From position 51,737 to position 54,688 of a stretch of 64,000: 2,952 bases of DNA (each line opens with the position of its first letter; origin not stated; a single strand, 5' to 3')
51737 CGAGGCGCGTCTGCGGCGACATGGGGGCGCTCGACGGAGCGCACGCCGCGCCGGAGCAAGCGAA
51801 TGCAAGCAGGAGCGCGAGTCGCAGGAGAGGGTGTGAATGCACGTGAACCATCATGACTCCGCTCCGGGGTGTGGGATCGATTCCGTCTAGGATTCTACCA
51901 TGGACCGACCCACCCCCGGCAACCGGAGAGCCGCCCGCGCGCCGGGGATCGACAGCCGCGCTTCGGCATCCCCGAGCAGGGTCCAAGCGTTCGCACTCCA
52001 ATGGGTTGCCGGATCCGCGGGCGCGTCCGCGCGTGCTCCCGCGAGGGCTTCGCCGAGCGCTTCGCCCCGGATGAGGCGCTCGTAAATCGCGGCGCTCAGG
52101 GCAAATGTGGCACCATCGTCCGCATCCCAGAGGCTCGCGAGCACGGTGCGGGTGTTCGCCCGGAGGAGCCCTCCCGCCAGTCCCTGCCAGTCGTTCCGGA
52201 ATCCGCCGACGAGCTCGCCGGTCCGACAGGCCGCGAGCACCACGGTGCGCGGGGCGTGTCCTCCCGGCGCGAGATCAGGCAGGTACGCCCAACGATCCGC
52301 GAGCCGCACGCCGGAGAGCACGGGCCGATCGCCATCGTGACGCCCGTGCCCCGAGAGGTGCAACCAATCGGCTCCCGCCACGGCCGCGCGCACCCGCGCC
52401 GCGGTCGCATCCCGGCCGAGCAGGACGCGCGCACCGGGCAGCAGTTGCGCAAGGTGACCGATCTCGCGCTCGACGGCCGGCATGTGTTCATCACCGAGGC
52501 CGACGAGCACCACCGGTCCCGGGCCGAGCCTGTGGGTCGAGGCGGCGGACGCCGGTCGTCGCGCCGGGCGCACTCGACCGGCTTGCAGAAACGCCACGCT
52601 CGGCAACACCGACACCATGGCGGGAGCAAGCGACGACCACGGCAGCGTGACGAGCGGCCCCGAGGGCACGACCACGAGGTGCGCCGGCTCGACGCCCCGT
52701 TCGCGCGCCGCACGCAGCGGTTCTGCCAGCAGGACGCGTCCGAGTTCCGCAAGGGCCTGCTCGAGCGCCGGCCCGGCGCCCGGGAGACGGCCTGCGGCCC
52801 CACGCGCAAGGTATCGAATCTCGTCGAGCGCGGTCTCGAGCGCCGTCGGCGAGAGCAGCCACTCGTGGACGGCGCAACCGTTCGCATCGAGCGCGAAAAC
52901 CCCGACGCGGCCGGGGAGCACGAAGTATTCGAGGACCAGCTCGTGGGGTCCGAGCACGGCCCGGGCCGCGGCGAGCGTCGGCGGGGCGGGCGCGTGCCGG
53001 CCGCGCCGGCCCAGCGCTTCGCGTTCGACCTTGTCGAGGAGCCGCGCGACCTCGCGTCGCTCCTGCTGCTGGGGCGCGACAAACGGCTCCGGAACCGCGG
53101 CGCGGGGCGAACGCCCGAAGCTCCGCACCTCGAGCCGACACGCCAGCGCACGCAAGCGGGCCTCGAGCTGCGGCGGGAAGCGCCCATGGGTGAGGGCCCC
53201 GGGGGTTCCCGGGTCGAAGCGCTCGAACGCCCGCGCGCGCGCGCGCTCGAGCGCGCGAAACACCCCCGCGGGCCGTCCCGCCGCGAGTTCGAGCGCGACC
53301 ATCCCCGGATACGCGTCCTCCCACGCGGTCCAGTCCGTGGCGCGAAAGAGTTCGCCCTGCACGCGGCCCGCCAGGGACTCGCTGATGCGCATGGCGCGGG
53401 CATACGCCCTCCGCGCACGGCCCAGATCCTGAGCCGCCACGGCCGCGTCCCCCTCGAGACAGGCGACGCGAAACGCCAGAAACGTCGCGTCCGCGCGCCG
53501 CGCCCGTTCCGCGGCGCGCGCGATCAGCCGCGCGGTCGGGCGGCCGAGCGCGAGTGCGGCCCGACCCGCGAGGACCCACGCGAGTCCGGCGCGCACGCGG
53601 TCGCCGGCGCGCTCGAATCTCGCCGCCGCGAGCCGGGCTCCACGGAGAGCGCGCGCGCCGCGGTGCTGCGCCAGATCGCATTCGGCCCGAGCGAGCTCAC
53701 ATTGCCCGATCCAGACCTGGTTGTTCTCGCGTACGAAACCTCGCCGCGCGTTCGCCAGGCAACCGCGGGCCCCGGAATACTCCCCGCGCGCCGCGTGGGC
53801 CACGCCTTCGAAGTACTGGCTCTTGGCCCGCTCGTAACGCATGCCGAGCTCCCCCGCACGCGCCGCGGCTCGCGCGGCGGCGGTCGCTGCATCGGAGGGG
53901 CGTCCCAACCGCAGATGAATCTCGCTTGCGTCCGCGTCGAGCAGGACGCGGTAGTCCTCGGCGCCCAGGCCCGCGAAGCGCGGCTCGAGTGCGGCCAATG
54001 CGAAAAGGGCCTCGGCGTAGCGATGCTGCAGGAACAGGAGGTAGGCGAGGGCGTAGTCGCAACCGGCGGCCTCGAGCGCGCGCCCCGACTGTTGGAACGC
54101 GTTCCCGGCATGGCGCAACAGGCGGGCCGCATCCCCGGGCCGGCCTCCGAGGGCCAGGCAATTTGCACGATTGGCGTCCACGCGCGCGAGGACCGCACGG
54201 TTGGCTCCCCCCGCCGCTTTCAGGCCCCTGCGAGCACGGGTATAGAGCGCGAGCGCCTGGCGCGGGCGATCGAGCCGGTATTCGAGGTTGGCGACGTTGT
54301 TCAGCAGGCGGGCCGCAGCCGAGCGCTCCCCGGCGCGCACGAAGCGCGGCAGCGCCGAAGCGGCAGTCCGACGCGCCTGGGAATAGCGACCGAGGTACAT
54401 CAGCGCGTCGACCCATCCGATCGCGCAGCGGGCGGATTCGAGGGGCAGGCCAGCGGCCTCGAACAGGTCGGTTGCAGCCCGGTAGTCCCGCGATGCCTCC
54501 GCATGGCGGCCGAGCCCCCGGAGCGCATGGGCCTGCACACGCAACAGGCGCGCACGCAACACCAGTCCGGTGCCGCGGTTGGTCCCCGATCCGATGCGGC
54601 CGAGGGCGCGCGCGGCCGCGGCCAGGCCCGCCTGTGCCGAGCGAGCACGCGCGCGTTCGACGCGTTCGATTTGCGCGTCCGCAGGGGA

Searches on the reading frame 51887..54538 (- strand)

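Call 9: search_protein_families(library=pfam, proteins=[window:51887-54538:-], max_evalue=0.01)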
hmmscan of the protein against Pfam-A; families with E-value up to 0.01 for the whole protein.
window:51887-54538:- (883 aa): 3 families
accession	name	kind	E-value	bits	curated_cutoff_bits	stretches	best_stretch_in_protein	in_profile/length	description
PF12770.12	CHAT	-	1.1e-26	94.4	24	1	595-845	3-272/289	CHAT domain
PF13424.12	TPR_12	-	5.3e-06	27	30.1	1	43-107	10-76/77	Tetratricopeptide repeat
PF07719.23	TPR_2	-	0.00098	19.5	27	0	76-102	1-27/34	Tetratricopeptide repeat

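Call 79: search_protein_families(library=padloc, proteins=[window:51887-54538:-], max_evalue=0.001)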
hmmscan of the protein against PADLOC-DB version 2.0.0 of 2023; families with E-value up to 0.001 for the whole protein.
window:51887-54538:- (883 aa): 0 families
